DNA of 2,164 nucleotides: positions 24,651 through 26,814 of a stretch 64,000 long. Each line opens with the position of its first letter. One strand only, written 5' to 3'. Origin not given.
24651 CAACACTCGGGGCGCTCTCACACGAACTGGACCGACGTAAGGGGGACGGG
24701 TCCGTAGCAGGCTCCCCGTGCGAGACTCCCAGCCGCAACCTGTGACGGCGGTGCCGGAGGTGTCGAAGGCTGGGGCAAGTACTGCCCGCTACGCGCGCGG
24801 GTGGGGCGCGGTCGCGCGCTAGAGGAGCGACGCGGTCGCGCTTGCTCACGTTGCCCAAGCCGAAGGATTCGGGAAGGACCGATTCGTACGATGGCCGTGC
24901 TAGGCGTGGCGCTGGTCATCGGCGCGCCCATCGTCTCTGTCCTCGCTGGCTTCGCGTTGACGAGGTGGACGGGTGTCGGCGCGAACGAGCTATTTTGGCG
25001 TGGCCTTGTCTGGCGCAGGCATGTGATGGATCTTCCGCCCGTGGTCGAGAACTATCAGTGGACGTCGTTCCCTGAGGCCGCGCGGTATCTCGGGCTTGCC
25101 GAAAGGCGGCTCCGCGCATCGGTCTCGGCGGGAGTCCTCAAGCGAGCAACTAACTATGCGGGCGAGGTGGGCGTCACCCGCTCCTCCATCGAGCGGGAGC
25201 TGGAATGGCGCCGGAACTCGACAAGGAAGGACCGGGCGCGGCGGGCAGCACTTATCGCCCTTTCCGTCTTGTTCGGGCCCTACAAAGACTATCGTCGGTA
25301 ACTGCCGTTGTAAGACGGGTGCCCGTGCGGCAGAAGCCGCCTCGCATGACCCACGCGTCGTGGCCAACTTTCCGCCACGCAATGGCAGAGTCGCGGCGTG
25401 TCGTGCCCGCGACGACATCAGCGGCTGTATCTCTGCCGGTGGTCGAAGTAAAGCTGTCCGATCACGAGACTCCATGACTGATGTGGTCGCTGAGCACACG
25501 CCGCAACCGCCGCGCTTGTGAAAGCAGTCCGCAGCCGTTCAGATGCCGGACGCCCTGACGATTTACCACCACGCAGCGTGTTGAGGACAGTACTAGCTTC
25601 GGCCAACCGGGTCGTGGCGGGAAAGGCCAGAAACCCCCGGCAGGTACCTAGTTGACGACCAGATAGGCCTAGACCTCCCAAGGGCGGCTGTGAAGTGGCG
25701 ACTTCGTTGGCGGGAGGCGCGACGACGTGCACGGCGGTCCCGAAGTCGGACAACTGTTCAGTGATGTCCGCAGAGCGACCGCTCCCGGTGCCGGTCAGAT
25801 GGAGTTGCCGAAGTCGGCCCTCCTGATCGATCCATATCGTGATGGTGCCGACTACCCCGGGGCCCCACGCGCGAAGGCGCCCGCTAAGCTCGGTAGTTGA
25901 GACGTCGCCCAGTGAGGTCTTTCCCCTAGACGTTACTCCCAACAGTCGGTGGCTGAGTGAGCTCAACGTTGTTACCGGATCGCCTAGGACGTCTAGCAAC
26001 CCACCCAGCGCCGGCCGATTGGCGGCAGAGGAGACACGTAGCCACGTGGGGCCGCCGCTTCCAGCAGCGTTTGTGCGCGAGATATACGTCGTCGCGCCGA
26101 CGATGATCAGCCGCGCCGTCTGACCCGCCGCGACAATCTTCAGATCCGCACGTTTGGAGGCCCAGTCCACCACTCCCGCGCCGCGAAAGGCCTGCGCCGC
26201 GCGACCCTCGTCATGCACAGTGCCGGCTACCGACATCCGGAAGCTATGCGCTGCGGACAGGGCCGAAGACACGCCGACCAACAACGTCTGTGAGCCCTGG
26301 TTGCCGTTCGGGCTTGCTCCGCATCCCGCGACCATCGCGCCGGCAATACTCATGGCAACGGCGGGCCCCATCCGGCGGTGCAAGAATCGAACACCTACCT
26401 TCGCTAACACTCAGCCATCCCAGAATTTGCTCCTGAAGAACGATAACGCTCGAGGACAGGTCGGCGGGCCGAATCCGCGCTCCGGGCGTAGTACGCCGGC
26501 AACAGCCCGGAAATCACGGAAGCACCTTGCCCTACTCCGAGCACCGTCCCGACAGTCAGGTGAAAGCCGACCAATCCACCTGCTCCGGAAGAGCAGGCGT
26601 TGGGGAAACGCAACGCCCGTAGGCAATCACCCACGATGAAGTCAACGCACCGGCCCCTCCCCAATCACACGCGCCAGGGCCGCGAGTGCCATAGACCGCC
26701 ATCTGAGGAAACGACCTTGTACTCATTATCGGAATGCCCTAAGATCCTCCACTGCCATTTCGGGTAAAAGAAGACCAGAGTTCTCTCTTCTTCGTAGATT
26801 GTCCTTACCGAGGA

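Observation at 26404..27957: Orphan RHS C-terminal cassette with an unclassified low-GC toxin tip and a possible immunity ORF, carried as transposon cargo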

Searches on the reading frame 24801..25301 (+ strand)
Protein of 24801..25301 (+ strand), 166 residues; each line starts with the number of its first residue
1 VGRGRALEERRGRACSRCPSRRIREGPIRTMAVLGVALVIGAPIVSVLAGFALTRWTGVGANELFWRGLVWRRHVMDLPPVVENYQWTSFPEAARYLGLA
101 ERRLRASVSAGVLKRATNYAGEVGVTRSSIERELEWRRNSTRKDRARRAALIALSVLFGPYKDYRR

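Call 7: search_protein_families(library=pfam, max_evalue=0.01, proteins=[window:24801-25301:+])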
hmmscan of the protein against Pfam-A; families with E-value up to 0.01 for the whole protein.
window:24801-25301:+ (166 aa): 0 families

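Call 8: search_protein_families(library=ncbifam, max_evalue=0.01, proteins=[window:24801-25301:+])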
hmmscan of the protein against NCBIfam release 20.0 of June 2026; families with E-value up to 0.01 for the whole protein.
window:24801-25301:+ (166 aa): 0 families

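Call 57: search_protein_families(library=padloc, max_evalue=1, proteins=[window:24801-25301:+])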
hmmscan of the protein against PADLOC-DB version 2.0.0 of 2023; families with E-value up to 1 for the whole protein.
window:24801-25301:+ (166 aa): 0 families

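Call 58: search_protein_families(library=phrogs, max_evalue=1, proteins=[window:24801-25301:+])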
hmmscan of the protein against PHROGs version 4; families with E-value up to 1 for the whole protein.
window:24801-25301:+ (166 aa): 3 families
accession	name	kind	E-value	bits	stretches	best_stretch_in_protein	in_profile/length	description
phrog_11420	-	DNA, RNA and nucleotide metabolism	0.1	13.8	1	94-149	4-57/82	DNA binding protein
phrog_66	-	integration and excision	0.14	12.8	1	86-147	92-153/412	excisionase and transcriptional regulator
phrog_2655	-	integration and excision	0.54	10.9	1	89-143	116-173/181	excisionase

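Call 73: search_protein_families(library=pfam, max_evalue=5, proteins=[window:24801-25301:+])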
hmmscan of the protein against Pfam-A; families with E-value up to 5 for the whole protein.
window:24801-25301:+ (166 aa): 0 families

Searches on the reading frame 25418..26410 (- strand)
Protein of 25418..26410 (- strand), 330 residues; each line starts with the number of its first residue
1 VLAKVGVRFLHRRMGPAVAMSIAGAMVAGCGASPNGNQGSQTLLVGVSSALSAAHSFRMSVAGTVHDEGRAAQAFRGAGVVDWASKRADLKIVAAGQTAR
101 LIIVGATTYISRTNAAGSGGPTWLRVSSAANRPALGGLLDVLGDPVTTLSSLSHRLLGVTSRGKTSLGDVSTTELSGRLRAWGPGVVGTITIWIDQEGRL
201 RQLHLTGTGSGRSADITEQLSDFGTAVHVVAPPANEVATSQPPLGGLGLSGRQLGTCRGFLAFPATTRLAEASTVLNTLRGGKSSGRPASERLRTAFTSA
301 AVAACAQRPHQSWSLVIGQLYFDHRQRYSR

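Call 7: search_protein_families(library=pfam, max_evalue=0.01, proteins=[window:25418-26410:-])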
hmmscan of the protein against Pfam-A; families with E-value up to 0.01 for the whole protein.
window:25418-26410:- (330 aa): 0 families

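Call 8: search_protein_families(library=ncbifam, max_evalue=0.01, proteins=[window:25418-26410:-])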
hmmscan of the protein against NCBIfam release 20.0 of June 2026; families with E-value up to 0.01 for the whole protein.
window:25418-26410:- (330 aa): 1 family
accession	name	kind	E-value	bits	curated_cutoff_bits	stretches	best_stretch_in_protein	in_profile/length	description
NF053532.1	lipo_SCO4651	subfamily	2.8e-14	53.4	65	2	189-238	226-275/277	SCO4651 family lipoprotein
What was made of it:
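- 25418..26410 (-): Lipoprotein gene with lipobox VAGC. It matches the SCO4651 lipoprotein family partially and below cut-off, and resembles LppX/LprAFG only faintly. It is the first convincing gene downstream of the tip. NF053532, E=2.8e-14, 53 bits against a cut-off of 65 (call 8).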

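Call 53: find_related_loci(query=window:25418-26353:-, collection=metagenome_contigs, flank=8000)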
Query window:25418-26353:- (311 aa) in metagenome_contigs; peptide patterns used: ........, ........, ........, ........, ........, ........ (x = any residue, [..] = any of these).
423 stretches matched a pattern, but none encodes a relative of the query by tblastn (E <= 1e-3).

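Call 57: search_protein_families(library=padloc, max_evalue=1, proteins=[window:25418-26410:-])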
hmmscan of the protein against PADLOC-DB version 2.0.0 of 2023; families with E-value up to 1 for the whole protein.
window:25418-26410:- (330 aa): 0 families

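Call 58: search_protein_families(library=phrogs, max_evalue=1, proteins=[window:25418-26410:-])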
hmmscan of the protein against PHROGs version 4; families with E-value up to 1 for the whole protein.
window:25418-26410:- (330 aa): 0 families

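Call 72: search_solved_structures(query=window:25418-26410:-, max_evalue=1)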
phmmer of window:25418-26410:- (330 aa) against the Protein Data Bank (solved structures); distinct sequences matched with E-value up to 1: 0.
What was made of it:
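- Tried and rejected: No relatives turned up in metagenome contigs (call 53) and there was no PDB match (call 72).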

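Call 73: search_protein_families(library=pfam, max_evalue=5, proteins=[window:25418-26410:-])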
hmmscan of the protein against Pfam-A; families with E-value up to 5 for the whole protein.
window:25418-26410:- (330 aa): 1 family
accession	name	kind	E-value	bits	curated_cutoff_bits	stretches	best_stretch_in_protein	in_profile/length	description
PF07161.20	LppX_LprAFG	-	0.1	12.9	24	1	145-229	100-192/192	LppX_LprAFG lipoprotein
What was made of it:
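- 25418..26410 (-): PF07161, E=0.1 (call 73).
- Tried and rejected: Only a sub-threshold SCO4651-family match and a faint LppX_LprAFG match were found (calls 8, 73).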

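Call 78: find_encoding_contigs(protein=window:25418-26410:-, flank=5000)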
Protein window:25418-26410:- (330 aa): 1 contig read that carries it; 1 place shown.
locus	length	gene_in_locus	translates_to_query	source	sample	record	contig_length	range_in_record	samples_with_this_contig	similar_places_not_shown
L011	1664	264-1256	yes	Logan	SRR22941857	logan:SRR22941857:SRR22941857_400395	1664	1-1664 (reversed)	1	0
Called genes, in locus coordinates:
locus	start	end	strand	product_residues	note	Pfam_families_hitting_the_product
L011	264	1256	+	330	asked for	-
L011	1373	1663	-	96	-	?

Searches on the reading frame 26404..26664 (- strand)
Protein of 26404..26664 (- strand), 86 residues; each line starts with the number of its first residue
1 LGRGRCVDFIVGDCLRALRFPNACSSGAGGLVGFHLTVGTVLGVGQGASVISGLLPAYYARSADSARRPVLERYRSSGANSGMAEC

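Call 7: search_protein_families(library=pfam, max_evalue=0.01, proteins=[window:26404-26664:-])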
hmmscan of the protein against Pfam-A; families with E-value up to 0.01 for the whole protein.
window:26404-26664:- (86 aa): 0 families

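Call 8: search_protein_families(library=ncbifam, max_evalue=0.01, proteins=[window:26404-26664:-])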
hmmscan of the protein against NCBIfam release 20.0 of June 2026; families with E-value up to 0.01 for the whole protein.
window:26404-26664:- (86 aa): 0 families

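Call 16: list_cluster_members(proteins=[P0001, window:26404-26664:-, window:25418-26410:-, window:27408-28652:-, window:28649-30727:-])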
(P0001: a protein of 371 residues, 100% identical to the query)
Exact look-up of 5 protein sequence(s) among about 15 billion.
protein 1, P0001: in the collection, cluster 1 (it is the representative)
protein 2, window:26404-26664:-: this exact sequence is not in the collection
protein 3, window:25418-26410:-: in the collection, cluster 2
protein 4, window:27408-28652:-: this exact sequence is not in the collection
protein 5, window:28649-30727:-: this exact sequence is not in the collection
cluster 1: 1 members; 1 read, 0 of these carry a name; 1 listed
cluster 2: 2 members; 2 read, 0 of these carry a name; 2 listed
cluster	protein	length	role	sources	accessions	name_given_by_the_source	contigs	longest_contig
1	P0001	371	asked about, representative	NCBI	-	-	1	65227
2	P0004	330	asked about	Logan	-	-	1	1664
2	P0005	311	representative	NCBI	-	-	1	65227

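Call 38: search_protein_families(library=pfam, max_evalue=10, proteins=[window:26404-26664:-])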
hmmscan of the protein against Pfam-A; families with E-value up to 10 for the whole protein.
window:26404-26664:- (86 aa): 0 families

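Call 57: search_protein_families(library=padloc, max_evalue=1, proteins=[window:26404-26664:-])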
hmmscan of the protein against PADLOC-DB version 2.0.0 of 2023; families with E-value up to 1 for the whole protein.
window:26404-26664:- (86 aa): 0 families

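Call 58: search_protein_families(library=phrogs, max_evalue=1, proteins=[window:26404-26664:-])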
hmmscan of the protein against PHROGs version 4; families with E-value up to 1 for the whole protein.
window:26404-26664:- (86 aa): 0 families
